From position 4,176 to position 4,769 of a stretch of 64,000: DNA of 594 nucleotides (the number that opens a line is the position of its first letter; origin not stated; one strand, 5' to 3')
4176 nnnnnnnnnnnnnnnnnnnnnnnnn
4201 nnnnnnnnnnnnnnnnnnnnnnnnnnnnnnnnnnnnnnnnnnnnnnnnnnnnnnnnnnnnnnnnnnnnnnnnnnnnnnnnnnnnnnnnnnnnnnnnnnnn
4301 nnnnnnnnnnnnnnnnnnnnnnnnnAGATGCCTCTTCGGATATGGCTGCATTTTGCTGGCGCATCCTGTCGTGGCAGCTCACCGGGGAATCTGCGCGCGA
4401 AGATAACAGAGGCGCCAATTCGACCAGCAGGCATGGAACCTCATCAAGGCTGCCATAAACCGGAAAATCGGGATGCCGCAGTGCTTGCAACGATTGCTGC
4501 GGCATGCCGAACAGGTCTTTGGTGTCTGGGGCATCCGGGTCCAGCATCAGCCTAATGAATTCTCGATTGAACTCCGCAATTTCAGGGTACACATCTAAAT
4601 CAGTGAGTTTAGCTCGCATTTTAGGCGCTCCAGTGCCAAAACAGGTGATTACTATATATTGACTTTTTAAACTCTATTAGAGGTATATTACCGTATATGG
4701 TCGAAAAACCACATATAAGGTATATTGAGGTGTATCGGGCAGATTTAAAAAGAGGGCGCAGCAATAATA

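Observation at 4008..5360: Non-flagellar FlhC-like / tandem-FlhD-like regulator pair, divergently arranged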

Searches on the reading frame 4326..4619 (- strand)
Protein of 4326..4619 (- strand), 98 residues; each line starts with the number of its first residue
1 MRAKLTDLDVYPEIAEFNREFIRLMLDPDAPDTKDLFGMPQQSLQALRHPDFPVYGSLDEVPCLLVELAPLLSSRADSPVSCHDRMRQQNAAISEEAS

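Call 61: predict_structure(alignment_id=A5)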
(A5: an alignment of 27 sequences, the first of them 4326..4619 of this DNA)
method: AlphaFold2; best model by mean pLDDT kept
length: 98 residues; sequences in the alignment: 27
mean_pLDDT: 62.2   pTM: 0.43
mean pLDDT of the five models: 62.2, 62.2, 61.3, 60.5, 58.9
residues with pLDDT >= 90: 0; 70-90: 31; 50-70: 54; < 50: 13
segments of 3 or more residues with pLDDT < 50: 78-84
pLDDT, mean of each block of 10 residues (from residue 1): 49 72 77 70 74 60 62 54 49 53
secondary structure, 60 per line:
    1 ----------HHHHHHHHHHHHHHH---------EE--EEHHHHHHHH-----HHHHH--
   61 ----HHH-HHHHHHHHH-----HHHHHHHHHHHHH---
elements in order: H11-25 H41-48 H54-58 H69-77 H83-95

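Call 63: fold_search(model_id=the predicted structure, library=pdb)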
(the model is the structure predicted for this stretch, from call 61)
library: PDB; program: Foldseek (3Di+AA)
matches with E <= 10: 1; with E <= 0.001: 0
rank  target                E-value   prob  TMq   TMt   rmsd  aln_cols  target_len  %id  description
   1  4n5q_A                8.3e+00  0.02  0.19  0.10  10.3        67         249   12  Crystal structure of the N-terminal ankyrin repeat domain of TRPV3 (released 2014-01-29)
